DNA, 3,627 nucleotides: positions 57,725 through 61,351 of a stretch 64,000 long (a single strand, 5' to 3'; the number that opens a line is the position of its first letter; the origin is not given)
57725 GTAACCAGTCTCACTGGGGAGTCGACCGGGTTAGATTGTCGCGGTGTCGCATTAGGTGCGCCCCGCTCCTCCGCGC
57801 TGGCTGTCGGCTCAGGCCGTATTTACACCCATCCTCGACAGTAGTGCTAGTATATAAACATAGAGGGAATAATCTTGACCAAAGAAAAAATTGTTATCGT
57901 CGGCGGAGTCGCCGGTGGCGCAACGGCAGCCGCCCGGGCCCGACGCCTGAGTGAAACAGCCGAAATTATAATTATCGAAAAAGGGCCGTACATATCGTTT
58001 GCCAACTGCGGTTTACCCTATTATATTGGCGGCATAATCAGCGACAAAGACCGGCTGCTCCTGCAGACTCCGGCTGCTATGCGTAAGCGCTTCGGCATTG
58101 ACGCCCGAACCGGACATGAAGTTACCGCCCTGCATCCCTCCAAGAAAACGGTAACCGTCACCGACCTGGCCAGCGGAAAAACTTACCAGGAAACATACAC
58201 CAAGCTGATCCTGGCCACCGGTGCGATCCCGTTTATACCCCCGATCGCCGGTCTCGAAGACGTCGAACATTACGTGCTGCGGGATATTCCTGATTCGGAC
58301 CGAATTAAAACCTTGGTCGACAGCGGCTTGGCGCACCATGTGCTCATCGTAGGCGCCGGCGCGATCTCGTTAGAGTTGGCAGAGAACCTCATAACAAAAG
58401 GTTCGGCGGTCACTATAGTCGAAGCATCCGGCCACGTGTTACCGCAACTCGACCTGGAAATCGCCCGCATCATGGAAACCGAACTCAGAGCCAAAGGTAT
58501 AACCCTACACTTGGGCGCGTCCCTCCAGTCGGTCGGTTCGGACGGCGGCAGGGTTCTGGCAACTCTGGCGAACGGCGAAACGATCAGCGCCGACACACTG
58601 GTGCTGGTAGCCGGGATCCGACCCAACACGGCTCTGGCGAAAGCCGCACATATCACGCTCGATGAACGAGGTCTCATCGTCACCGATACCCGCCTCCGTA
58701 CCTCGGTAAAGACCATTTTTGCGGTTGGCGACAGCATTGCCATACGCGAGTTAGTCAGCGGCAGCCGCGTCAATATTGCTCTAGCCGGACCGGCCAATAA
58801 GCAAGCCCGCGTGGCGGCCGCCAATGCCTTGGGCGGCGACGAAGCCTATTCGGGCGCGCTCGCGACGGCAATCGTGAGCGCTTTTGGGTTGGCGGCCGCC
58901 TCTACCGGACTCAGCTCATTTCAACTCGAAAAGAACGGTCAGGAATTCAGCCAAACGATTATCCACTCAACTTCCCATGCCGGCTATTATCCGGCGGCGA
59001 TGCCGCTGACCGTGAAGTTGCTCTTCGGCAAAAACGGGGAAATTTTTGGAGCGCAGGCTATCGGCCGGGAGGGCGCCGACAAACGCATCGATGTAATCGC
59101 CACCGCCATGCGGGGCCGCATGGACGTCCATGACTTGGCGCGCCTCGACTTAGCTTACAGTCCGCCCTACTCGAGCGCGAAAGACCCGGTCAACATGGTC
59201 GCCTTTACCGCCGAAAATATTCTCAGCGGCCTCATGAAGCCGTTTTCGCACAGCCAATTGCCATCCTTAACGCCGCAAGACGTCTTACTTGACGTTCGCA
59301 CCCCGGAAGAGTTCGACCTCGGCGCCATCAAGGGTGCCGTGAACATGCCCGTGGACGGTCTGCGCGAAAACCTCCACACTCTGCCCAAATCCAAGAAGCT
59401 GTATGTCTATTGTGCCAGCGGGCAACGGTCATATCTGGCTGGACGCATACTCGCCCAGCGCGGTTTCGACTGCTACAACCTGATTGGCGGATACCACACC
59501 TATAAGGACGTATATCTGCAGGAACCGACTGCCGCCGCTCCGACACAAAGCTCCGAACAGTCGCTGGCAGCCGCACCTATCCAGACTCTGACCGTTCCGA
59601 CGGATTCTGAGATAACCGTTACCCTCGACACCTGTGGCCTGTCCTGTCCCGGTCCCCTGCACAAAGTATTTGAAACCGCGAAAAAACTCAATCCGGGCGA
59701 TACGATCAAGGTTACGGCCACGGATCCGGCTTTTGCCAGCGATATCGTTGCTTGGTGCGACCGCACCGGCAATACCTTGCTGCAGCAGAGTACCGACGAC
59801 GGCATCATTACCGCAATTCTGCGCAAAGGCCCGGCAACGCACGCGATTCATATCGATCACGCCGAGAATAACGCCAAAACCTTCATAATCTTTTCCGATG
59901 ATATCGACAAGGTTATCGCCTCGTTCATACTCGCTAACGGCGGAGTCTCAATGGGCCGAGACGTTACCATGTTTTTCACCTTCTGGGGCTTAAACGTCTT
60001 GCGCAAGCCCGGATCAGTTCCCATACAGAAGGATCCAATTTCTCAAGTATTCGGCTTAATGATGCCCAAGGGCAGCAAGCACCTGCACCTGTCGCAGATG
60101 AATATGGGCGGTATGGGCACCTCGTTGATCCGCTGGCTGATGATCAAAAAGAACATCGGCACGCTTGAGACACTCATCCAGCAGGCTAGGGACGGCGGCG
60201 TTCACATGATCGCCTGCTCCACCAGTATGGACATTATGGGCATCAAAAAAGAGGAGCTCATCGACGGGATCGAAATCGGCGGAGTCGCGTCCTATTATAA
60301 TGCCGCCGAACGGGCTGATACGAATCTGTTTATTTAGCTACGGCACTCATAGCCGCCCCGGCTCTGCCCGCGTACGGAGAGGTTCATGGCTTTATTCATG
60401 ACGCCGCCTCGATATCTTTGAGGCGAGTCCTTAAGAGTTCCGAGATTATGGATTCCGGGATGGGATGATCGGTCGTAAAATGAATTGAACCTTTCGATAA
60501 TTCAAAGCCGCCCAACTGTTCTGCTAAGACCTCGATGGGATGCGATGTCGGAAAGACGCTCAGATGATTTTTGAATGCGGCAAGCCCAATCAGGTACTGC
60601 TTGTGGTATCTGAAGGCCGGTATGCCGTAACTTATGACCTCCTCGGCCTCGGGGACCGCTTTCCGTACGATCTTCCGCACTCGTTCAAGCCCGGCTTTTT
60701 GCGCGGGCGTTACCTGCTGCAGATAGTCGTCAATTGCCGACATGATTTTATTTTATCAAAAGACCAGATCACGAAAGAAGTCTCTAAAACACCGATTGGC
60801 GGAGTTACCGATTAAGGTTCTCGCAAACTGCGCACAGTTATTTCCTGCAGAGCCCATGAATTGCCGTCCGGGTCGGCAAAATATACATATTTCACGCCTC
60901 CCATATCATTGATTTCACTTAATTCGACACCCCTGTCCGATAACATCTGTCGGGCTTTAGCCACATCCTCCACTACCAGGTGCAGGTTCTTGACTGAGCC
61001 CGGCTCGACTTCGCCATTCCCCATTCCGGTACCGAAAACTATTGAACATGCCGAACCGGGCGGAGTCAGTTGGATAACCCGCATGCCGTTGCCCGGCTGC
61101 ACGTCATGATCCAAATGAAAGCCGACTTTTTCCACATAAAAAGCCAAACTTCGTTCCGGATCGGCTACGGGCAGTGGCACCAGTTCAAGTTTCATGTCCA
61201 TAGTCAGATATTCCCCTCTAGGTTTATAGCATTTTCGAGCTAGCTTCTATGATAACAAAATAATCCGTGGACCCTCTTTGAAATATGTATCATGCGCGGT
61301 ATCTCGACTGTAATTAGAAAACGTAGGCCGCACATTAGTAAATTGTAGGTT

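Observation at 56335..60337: Fur-family regulator with a perfect 25-bp palindromic operator heading a rhodanese, glutaredoxin, DUF2892 and CoADR-Rhd-TusA-DsrE operon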

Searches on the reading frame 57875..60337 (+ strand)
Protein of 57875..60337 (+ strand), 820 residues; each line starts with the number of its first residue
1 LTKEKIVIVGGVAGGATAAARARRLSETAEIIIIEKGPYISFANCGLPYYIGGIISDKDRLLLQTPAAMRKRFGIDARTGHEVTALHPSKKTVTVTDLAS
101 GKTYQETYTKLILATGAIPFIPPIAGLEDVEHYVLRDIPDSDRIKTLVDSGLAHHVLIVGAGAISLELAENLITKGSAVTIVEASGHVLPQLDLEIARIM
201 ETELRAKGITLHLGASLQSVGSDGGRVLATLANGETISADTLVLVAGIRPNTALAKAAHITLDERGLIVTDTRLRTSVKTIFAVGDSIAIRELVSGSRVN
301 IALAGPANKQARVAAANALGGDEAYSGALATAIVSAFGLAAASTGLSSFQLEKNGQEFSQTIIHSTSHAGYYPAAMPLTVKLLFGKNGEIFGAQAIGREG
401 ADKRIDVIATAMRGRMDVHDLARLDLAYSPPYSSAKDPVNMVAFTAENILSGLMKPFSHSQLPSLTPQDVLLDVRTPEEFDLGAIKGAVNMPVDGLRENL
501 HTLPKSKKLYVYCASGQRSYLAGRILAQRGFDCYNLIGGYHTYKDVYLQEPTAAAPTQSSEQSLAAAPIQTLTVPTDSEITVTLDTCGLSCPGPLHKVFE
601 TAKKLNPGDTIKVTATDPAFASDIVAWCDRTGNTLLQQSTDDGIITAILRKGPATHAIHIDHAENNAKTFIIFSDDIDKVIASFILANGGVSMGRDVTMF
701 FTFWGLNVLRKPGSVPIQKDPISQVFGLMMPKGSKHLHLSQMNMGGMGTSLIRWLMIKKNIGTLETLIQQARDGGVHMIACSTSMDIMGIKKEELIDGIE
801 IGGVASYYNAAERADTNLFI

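Call 3: search_protein_families(library=pfam, proteins=[window:57875-60337:+], max_evalue=0.01)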
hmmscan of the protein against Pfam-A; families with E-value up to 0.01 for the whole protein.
window:57875-60337:+ (820 aa): 12 families
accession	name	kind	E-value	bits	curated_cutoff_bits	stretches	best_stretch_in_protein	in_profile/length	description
PF07992.20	Pyr_redox_2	-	2.7e-57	194.9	26.1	1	5-303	2-283/291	Pyridine nucleotide-disulphide oxidoreductase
PF13686.11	DrsE_2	-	2.2e-55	187.3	25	1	666-819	2-156/156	DsrE/DsrF/DrsH-like family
PF01206.22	TusA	-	9.2e-18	64.3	28.6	1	583-651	2-70/70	Sulfurtransferase TusA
PF00070.33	Pyr_redox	-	1e-17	64.8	22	1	155-227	1-74/82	Pyridine nucleotide-disulphide oxidoreductase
PF00581.25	Rhodanese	-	6.4e-16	59.1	22.2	1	468-544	13-100/102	Rhodanese-like domain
PF13738.12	Pyr_redox_3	-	1.5e-11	44.6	30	1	69-285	90-305/305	Pyridine nucleotide-disulphide oxidoreductase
PF02852.28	Pyr_redox_dim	-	1.6e-10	41.6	25.3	1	337-435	7-105/110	Pyridine nucleotide-disulphide oxidoreductase, dimerisation domain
PF02635.20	DsrE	-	2.5e-06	28.1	22.7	1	765-817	61-113/116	DsrE/DsrF-like family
PF03486.20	HI0933_like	-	6.4e-05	22.9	50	0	195-271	110-189/244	HI0933-like protein Rossmann domain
PF13241.12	NAD_binding_7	-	0.00044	21.2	22.1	0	154-185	8-39/104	Putative NAD(P)-binding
PF13434.12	Lys_Orn_oxgnase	-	0.0015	18.2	21.3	1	80-181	115-216/339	L-lysine 6-monooxygenase/L-ornithine 5-monooxygenase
PF13450.12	NAD_binding_8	-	0.0017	19.1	21.9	0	8-41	1-32/68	NAD(P)-binding Rossmann-like domain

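Call 28: find_homologous_proteins(query=window:57875-60334:+, max_evalue=1e-20)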
Query window:57875-60334:+ (820 aa): 8000 proteins with E <= 1e-20 among 8000 candidates; the best 120 are listed.
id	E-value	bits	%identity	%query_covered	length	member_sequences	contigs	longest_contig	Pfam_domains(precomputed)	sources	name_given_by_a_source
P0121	0.0e+0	1814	100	100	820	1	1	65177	PF02852.29,PF07992.21,PF00070.34,PF00581.26,PF02635.21,PF13738.13,PF03486.21,PF13686.12,PF01206.23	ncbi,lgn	-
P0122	3.4e-272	924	53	100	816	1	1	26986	PF02852.29,PF07992.21,PF00070.34,PF00581.26,PF02635.21,PF13738.13,PF13686.12,PF01206.23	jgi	-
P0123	8.3e-264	896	50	100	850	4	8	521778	PF02852.29,PF07992.21,PF00070.34,PF00581.26,PF02635.21,PF13738.13,PF13686.12,PF01206.23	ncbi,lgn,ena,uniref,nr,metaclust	ncbi:MAG: FAD-dependent pyridine nucleotide-disulfide oxidoreductase [candidate division CPR2 bacter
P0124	4.2e-254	864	49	98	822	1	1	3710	PF01266.31,PF13450.13,PF02852.29,PF07992.21,PF00070.34,PF00581.26,PF02635.21,PF13738.13,PF13686.12,PF01206.23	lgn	-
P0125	6.2e-254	863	49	100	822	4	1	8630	PF13450.13,PF02852.29,PF07992.21,PF00070.34,PF00581.26,PF02635.21,PF13738.13,PF13686.12,PF01206.23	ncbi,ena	-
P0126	1.0e-253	862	50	100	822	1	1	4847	PF13450.13,PF02852.29,PF07992.21,PF00070.34,PF00581.26,PF02635.21,PF13738.13,PF13686.12,PF01206.23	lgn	-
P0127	2.7e-253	861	50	100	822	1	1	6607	PF01266.31,PF13450.13,PF02852.29,PF07992.21,PF00070.34,PF00581.26,PF02635.21,PF13738.13,PF13686.12,PF01206.23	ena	-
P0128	1.4e-252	859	49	98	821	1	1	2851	PF13450.13,PF02852.29,PF07992.21,PF00070.34,PF00581.26,PF02635.21,PF13738.13,PF03486.21,PF13686.12,PF01206.23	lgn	-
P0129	4.8e-250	850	50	100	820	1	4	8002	PF01266.31,PF13450.13,PF02852.29,PF07992.21,PF00070.34,PF00581.26,PF02635.21,PF13738.13,PF13686.12,PF01206.23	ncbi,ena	-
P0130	2.2e-249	848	48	100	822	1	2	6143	PF13450.13,PF02852.29,PF07992.21,PF00070.34,PF00581.26,PF02635.21,PF13738.13,PF13686.12,PF01206.23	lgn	-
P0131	4.1e-249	847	49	100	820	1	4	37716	PF13450.13,PF02852.29,PF07992.21,PF00070.34,PF00581.26,PF02635.21,PF13738.13,PF13686.12,PF01206.23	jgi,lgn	jgi:NADPH-dependent 2,4-dienoyl-CoA reductase/sulfur reductase-like enzyme/peroxiredoxin family prot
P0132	7.0e-249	846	49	100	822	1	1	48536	PF01266.31,PF13450.13,PF02852.29,PF07992.21,PF00070.34,PF00581.26,PF02635.21,PF13738.13,PF13686.12,PF01206.23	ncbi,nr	ncbi:MAG: CoA-disulfide reductase [Clostridia bacterium]|nr:CoA-disulfide reductase [Clostridia bact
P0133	1.1e-248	846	49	100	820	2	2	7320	PF13450.13,PF02852.29,PF07992.21,PF00070.34,PF00581.26,PF02635.21,PF13738.13,PF13686.12,PF01206.23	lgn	-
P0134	1.1e-248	846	48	98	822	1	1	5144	PF01266.31,PF13450.13,PF02852.29,PF07992.21,PF00070.34,PF00581.26,PF02635.21,PF13738.13,PF13686.12,PF01206.23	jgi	jgi:CoA-disulfide reductase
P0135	1.4e-248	845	48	98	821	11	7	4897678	PF01266.31,PF13450.13,PF00890.31,PF02852.29,PF07992.21,PF00070.34,PF00581.26,PF02635.21,PF13738.13,PF13686.12,PF01206.23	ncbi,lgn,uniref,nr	ncbi:CoA-disulfide reductase [Acetivibrio clariflavus]|uniref:NAD(FAD)-dependent dehydrogenase n=1 T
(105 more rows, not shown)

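Call 30: find_encoding_contigs(protein=P0122, flank=6000, max_places=2)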
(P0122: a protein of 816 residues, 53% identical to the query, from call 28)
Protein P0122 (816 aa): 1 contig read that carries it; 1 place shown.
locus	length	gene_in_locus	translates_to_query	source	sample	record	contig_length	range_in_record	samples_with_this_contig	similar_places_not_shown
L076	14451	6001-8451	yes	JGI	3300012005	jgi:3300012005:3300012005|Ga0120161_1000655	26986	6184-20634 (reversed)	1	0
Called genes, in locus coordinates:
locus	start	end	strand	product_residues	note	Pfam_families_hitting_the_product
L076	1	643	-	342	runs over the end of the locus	-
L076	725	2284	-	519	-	PF00754:F5_F8_type_C, PF22633:F5_F8_type_C_2, PF13385:Laminin_G_3 (weak)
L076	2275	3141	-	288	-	-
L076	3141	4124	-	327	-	-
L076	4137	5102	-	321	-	-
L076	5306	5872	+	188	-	-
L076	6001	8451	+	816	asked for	PF07992:Pyr_redox_2, PF13738:Pyr_redox_3 (weak), PF00070:Pyr_redox, PF02852:Pyr_redox_dim, PF00581:Rhodanese, PF01206:TusA, PF13686:DrsE_2, PF02635:DsrE (faint)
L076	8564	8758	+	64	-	-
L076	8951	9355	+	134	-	-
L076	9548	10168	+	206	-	PF26915:Phage_P4_cII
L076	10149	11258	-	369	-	PF14350:Beta_protein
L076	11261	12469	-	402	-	PF06114:Peptidase_M78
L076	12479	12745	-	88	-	PF09907:HigB_toxin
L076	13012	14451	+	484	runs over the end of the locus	PF12161:HsdM_N, PF02384:N6_Mtase, PF07669:Eco57I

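Call 31: find_encoding_contigs(protein=P0123, flank=6000, max_places=2)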
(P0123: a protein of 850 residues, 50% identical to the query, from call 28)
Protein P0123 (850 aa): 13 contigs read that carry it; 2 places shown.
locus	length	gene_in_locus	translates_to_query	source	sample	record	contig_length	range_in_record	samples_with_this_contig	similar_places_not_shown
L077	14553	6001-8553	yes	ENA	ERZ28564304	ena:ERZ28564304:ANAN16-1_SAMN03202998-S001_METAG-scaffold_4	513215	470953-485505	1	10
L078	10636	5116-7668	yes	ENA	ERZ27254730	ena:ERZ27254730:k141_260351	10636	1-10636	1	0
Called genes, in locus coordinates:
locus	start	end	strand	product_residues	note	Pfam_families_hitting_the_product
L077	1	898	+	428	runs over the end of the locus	PF03065:Glyco_hydro_57, PF01522:Polysacc_deac_1 (weak)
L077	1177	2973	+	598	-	PF05693:Glycogen_syn, PF08323:Glyco_transf_5, PF13692:Glyco_trans_1_4 (faint), PF00534:Glycos_transf_1 (weak)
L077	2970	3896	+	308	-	PF01087:GalP_UDP_transf, PF16285:DUF4931_N (weak), PF16268:DUF4921 (weak), PF11969:DcpS_C, PF01230:HIT (weak)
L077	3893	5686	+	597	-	PF06202:GDE_C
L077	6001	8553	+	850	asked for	PF07992:Pyr_redox_2, PF13738:Pyr_redox_3, PF00070:Pyr_redox, PF02852:Pyr_redox_dim, PF00581:Rhodanese, PF01206:TusA, PF13686:DrsE_2, PF02635:DsrE (weak)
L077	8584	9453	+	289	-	PF13623:SurA_N_2, PF13624:SurA_N_3, PF09312:SurA_N (weak), PF00639:Rotamase, PF13616:Rotamase_3, PF13145:Rotamase_2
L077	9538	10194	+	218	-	PF01797:Y1_Tnp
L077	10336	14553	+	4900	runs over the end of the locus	PF19077:Big_13 (weak), PF13415:Beta-prop_FBX42, PF24681:Kelch_KLHDC2_KLHL20_DRC7, PF24981:Beta-prop_ATRN-LZTR1, PF13415:Beta-prop_FBX42, PF24681:Kelch_KLHDC2_KLHL20_DRC7, PF19077:Big_13, PF16656:Pur_ac_phosph_N, +6 more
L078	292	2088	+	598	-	PF05693:Glycogen_syn, PF08323:Glyco_transf_5, PF13692:Glyco_trans_1_4 (faint), PF00534:Glycos_transf_1 (weak)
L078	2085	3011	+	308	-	PF01087:GalP_UDP_transf, PF16285:DUF4931_N (weak), PF16268:DUF4921 (weak), PF11969:DcpS_C, PF01230:HIT (weak)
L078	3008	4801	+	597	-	PF06202:GDE_C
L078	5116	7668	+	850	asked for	PF07992:Pyr_redox_2, PF13738:Pyr_redox_3, PF00070:Pyr_redox, PF02852:Pyr_redox_dim, PF00581:Rhodanese, PF01206:TusA, PF13686:DrsE_2, PF02635:DsrE (weak)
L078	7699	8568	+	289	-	PF13623:SurA_N_2, PF13624:SurA_N_3, PF09312:SurA_N (weak), PF00639:Rotamase, PF13616:Rotamase_3, PF13145:Rotamase_2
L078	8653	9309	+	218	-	PF01797:Y1_Tnp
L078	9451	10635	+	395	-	?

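Call 42: search_protein_families(library=ncbifam, proteins=[window:57875-60334:+], max_evalue=0.01)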
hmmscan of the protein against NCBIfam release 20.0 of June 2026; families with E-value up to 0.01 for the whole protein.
window:57875-60334:+ (820 aa): 75 families (the best 25 are shown)
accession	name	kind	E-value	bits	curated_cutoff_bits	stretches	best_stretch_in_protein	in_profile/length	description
TIGR03385.1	CoA_CoA_reduc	equivalog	4.7e-130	434.3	578.8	1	5-443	1-439/439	CoA-disulfide reductase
NF007123.0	PRK09564.1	equivalog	2.7e-110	369.1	458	1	5-443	2-440/444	CoA-disulfide reductase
NF010037.0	PRK13512.1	equivalog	4.8e-94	315.7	394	1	4-446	2-437/438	CoA-disulfide reductase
NF046103.1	NOXase_Strep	equivalog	1.2e-56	192.6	600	1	5-446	1-441/442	H2O-forming NADH oxidase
NF045765.1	PhenlGlyoxDHPadH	equivalog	4.5e-49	167.4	475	1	5-354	4-345/416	NADH-dependent phenylglyoxylate dehydrogenase subunit epsilon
TIGR02374.1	nitri_red_nirB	equivalog_domain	3.5e-40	138.2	578.35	1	7-345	2-329/794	nitrite reductase large subunit NirB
NF042949.2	3PPDioc_HcaD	equivalog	1.7e-39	135.7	450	1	4-321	2-308/386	3-phenylpropionate/cinnamic acid dioxygenase ferredoxin--NAD(+) reductase subunit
NF003437.0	PRK04965.1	equivalog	9.9e-37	126.8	392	1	4-292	3-279/378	NADH:flavorubredoxin reductase NorW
TIGR02053.1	MerA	equivalog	3.5e-36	125.2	454.45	1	85-426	111-437/465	mercury(II) reductase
TIGR01350.1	lipoamide_DH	equivalog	1.5e-34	119.6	408.8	1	88-423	114-435/461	dihydrolipoyl dehydrogenase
NF007286.0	PRK09754.1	equivalog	1.3e-31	109.8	447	1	1-320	1-308/400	phenylpropionate dioxygenase ferredoxin reductase subunit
NF041853.1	hythiocyan_redase_MerA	equivalog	6.3e-28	97.8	650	1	84-286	98-293/440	hypothiocyanous acid reductase MerA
NF005884.0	PRK07846.1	equivalog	1.3e-27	96.5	501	1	92-424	115-432/454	mycothione reductase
NF011565.0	PRK14989.1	subfamily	1.5e-27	96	883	1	2-345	2-334/847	nitrite reductase large subunit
NF003585.0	PRK05249.1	equivalog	1.8e-27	96.1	465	1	84-324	116-339/464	Si-specific NAD(P)(+) transhydrogenase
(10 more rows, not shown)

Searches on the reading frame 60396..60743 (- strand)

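Call 3: search_protein_families(library=pfam, proteins=[window:60396-60743:-], max_evalue=0.01)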
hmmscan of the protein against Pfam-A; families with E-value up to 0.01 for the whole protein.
window:60396-60743:- (115 aa): 2 families
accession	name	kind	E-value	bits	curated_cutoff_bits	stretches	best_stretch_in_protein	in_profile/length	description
PF08818.16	DUF1801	-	2.1e-16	60.5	27.2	1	16-107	2-84/85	Domain of unknown function (DU1801)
PF18899.5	DUF5655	-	0.0034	17.9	24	1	5-63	2-59/109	Domain of unknown function (DUF5655)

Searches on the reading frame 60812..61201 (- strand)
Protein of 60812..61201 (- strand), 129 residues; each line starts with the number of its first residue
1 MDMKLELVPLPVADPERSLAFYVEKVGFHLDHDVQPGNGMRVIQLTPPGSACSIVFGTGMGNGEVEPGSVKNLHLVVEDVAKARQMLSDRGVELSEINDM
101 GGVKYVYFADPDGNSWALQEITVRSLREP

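Call 3: search_protein_families(library=pfam, proteins=[window:60812-61201:-], max_evalue=0.01)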
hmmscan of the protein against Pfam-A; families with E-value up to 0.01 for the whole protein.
window:60812-61201:- (129 aa): 3 families
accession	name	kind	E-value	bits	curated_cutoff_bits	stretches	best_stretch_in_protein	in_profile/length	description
PF00903.31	Glyoxalase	-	4e-13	50.2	20.6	1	10-117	7-120/121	Glyoxalase/Bleomycin resistance protein/Dioxygenase superfamily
PF22677.2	Ble-like_N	-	3.8e-07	30.2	24.5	1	10-32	7-29/41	Bleomycin resistance protein-like N-terminal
PF18029.7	Glyoxalase_6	-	0.0013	19.8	23.6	1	12-117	6-104/106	Glyoxalase-like domain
